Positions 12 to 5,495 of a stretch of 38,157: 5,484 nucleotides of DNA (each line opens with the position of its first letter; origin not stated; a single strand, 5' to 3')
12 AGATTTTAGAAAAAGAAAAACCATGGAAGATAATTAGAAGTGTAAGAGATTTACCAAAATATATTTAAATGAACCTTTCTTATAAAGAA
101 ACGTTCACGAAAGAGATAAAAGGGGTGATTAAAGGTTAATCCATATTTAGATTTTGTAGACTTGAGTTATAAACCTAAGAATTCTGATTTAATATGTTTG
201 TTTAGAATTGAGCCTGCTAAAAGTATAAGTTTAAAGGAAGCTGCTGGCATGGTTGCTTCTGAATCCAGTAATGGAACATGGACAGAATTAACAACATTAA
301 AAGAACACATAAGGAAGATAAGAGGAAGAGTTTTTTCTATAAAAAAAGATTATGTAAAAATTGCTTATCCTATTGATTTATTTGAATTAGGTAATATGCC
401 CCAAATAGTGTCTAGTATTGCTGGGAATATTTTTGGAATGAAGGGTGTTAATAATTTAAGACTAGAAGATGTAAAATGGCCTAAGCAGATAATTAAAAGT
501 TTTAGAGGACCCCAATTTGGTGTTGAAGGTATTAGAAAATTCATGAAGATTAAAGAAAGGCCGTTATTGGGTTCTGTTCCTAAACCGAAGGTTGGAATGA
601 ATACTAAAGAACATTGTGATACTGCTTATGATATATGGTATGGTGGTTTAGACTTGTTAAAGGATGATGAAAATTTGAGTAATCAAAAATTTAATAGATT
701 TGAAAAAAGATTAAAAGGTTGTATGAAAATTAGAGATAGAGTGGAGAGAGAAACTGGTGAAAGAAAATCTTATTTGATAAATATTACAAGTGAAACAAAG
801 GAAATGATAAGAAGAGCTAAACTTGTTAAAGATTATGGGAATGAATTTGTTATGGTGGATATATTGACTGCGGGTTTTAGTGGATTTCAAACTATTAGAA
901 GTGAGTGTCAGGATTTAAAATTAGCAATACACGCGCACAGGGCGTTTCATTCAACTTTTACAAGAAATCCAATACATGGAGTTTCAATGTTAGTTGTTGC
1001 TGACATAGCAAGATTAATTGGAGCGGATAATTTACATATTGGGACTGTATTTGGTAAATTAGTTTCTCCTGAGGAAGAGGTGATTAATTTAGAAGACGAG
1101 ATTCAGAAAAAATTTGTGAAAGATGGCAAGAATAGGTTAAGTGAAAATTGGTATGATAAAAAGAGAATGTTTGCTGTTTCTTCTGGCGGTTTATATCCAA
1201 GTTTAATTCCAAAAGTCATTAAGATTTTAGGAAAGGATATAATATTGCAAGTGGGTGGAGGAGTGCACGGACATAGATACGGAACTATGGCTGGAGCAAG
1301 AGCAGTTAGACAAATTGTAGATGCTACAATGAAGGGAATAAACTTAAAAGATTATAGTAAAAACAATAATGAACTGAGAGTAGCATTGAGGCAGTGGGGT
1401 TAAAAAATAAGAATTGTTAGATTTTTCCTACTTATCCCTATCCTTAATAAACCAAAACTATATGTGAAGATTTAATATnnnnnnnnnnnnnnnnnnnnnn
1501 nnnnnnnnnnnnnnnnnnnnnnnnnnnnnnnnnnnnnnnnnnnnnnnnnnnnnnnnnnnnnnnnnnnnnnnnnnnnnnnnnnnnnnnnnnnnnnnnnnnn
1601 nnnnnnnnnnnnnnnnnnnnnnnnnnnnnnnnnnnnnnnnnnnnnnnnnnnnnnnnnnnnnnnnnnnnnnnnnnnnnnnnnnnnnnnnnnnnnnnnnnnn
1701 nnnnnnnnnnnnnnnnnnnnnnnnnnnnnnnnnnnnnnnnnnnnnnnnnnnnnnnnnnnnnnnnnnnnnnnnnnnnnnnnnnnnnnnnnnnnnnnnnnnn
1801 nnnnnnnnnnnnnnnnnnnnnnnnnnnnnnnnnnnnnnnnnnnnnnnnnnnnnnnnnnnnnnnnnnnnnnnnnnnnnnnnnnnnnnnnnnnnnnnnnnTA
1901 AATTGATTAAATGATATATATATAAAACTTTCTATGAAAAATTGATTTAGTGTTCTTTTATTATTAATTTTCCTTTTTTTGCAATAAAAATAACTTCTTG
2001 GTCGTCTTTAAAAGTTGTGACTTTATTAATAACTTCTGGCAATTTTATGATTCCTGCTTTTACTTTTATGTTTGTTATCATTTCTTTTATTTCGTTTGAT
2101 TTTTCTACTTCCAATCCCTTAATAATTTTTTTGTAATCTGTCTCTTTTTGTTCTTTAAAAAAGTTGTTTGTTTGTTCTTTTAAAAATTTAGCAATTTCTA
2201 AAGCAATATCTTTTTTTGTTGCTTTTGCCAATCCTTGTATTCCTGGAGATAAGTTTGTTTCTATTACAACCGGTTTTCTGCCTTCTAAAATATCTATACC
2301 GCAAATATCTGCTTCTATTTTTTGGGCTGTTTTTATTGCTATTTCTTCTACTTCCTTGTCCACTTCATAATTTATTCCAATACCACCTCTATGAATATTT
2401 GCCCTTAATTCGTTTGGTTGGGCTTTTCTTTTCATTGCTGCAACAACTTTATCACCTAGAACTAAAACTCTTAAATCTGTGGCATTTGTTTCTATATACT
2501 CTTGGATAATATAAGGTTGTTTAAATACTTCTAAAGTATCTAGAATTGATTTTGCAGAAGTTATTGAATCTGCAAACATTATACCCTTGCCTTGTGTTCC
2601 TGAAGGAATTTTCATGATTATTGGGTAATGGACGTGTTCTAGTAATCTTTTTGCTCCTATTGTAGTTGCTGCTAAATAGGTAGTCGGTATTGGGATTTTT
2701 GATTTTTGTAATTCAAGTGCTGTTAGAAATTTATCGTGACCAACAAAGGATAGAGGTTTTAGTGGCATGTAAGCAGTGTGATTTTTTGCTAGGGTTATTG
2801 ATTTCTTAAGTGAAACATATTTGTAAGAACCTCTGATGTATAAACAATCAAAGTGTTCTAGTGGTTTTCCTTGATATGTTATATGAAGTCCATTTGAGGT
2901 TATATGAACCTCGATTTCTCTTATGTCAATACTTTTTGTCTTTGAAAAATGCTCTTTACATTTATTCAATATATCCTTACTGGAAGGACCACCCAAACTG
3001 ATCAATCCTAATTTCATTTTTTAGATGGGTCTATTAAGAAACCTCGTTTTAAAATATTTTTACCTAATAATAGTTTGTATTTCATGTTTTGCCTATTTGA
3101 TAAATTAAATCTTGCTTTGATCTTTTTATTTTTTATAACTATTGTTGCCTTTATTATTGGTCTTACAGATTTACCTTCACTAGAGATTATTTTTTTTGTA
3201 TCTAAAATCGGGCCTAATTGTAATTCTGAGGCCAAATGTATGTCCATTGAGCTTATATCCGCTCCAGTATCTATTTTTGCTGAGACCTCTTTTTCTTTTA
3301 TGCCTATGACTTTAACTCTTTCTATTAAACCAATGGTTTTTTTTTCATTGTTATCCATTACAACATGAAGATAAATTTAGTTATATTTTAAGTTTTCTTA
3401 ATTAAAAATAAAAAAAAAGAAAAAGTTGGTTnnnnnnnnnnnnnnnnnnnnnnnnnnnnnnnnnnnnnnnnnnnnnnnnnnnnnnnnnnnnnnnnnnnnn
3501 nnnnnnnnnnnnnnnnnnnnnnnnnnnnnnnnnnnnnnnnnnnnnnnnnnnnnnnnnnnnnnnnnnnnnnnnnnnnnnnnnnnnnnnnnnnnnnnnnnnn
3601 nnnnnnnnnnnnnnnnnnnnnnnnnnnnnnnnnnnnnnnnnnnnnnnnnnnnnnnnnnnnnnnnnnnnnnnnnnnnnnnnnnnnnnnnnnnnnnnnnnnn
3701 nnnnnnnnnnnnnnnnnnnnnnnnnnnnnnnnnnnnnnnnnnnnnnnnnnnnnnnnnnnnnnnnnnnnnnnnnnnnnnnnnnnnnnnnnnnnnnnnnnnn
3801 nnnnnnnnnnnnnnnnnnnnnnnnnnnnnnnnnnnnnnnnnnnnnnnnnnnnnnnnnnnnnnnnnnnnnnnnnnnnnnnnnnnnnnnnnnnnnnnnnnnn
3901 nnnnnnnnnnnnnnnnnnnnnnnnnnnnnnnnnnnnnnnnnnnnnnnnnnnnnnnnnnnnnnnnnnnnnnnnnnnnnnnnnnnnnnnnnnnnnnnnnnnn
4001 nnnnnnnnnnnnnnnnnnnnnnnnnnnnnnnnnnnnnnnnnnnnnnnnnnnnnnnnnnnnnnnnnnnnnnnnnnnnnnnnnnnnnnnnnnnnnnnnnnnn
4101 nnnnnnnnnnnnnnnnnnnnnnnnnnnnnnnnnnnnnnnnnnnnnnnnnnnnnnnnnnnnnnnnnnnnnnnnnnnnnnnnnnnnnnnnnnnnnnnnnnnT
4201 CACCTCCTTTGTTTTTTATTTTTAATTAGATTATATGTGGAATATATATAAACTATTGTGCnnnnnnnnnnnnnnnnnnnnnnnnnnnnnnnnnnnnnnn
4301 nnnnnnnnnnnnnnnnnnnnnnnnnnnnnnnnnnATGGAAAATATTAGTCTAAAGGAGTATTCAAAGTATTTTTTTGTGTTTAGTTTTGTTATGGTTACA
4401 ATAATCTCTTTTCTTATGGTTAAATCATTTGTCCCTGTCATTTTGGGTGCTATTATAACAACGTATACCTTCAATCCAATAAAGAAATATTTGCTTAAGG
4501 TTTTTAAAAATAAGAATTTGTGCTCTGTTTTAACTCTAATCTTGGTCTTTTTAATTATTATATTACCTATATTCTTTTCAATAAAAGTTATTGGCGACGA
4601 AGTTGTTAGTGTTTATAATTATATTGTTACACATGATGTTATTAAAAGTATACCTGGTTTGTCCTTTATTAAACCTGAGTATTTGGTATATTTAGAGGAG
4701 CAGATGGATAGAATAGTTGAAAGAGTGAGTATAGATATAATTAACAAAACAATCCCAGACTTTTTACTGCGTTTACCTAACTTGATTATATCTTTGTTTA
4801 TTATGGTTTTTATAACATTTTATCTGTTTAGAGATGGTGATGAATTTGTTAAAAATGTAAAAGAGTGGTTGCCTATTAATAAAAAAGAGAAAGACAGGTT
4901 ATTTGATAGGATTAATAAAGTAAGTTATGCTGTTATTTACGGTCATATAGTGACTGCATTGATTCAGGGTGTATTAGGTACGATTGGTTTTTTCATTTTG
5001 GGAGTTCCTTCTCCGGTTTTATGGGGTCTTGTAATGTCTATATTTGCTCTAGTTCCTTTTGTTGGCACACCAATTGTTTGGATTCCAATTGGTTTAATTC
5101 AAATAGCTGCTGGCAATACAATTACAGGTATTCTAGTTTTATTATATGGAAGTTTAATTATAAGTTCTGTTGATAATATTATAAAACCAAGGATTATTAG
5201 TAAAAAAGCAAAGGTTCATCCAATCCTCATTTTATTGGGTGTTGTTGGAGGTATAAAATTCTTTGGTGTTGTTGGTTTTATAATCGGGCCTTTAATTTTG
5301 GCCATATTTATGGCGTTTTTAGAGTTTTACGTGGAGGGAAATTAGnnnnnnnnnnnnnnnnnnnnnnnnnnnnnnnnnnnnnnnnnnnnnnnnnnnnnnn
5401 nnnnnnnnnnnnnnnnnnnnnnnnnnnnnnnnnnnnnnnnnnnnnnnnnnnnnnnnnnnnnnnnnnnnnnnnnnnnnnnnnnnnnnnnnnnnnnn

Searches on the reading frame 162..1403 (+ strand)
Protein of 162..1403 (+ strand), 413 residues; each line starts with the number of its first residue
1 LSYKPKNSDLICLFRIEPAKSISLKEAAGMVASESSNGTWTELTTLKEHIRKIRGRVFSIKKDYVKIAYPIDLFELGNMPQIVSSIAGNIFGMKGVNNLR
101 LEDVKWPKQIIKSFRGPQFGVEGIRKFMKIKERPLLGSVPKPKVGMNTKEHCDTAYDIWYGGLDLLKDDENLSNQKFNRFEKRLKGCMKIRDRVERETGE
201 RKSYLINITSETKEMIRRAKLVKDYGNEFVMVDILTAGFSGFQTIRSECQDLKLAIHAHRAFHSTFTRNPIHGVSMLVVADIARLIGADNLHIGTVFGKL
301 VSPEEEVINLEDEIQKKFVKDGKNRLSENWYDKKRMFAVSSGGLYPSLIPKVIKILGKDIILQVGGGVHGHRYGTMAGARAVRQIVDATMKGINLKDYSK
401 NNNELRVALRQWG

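Call 13: search_protein_families(library=pfam, proteins=[window:162-1403:+])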
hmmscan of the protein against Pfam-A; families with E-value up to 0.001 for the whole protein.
window:162-1403:+ (413 aa): 2 families
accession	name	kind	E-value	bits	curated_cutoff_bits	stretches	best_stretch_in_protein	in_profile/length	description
PF00016.26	RuBisCO_large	-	9e-80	268.5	30.1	1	121-412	2-299/299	Ribulose bisphosphate carboxylase large chain, catalytic domain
PF02788.21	RuBisCO_large_N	-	1.7e-41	141.7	20.7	1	2-109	6-119/120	Ribulose bisphosphate carboxylase large chain, N-terminal domain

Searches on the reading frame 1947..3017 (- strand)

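Call 13: search_protein_families(library=pfam, proteins=[window:1947-3017:-])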
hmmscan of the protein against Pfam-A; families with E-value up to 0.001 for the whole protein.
window:1947-3017:- (356 aa): 7 families
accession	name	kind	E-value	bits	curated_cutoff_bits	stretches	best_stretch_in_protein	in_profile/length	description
PF08443.16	RimK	-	1.8e-43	148.8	21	1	94-278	2-187/188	RimK-like ATP-grasp domain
PF02955.21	GSH-S_ATP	-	1.1e-13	51.5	23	1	110-255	12-160/175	Prokaryotic glutathione synthetase, ATP-grasp domain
PF02655.19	ATP-grasp_3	-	1.5e-10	41.8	23.2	1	95-255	3-154/160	ATP-grasp domain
PF14397.11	ATPgrasp_ST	-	8e-06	25.7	31.4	0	95-216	21-175/278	Sugar-transfer associated ATP-grasp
PF02222.28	ATP-grasp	-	0.00044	20.4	27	1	103-234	3-129/179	ATP-grasp domain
PF18030.7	Rimk_N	-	0.00082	20.1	26.4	0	12-62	14-64/94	RimK PreATP-grasp domain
PF03133.20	TTL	-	0.00084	19.1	20.1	0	132-176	68-107/292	Tubulin-tyrosine ligase family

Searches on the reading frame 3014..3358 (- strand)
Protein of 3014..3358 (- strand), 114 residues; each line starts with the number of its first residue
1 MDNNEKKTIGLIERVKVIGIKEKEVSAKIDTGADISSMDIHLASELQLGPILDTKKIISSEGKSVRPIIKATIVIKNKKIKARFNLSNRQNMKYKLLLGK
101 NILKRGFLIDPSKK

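Call 44: search_protein_families(library=pfam, proteins=[window:3014-3358:-], max_evalue=0.01)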
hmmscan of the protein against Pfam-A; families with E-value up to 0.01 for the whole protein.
window:3014-3358:- (114 aa): 4 families
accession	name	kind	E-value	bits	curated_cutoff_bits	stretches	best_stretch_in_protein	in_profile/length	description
PF05618.17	Zn_protease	-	6e-16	59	27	2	50-114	66-132/138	Putative ATP-dependent zinc protease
PF13975.11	gag-asp_proteas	-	4.1e-05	24.5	28.2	1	20-105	5-92/92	gag-polyprotein putative aspartyl protease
PF09668.16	Asp_protease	-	0.00013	22.5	26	1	19-105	15-103/109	Aspartyl protease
PF13650.11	Asp_protease_2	-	0.0011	20.1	24.3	1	20-64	5-51/90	Aspartyl protease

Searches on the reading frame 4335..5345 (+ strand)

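Call 13: search_protein_families(library=pfam, proteins=[window:4335-5345:+])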
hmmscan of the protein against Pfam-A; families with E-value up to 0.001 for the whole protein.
window:4335-5345:+ (336 aa): 1 family
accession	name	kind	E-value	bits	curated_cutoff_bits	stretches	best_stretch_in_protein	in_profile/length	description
PF01594.21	AI-2E_transport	-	2.3e-51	175.4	34.3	1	14-332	4-326/327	AI-2E family transporter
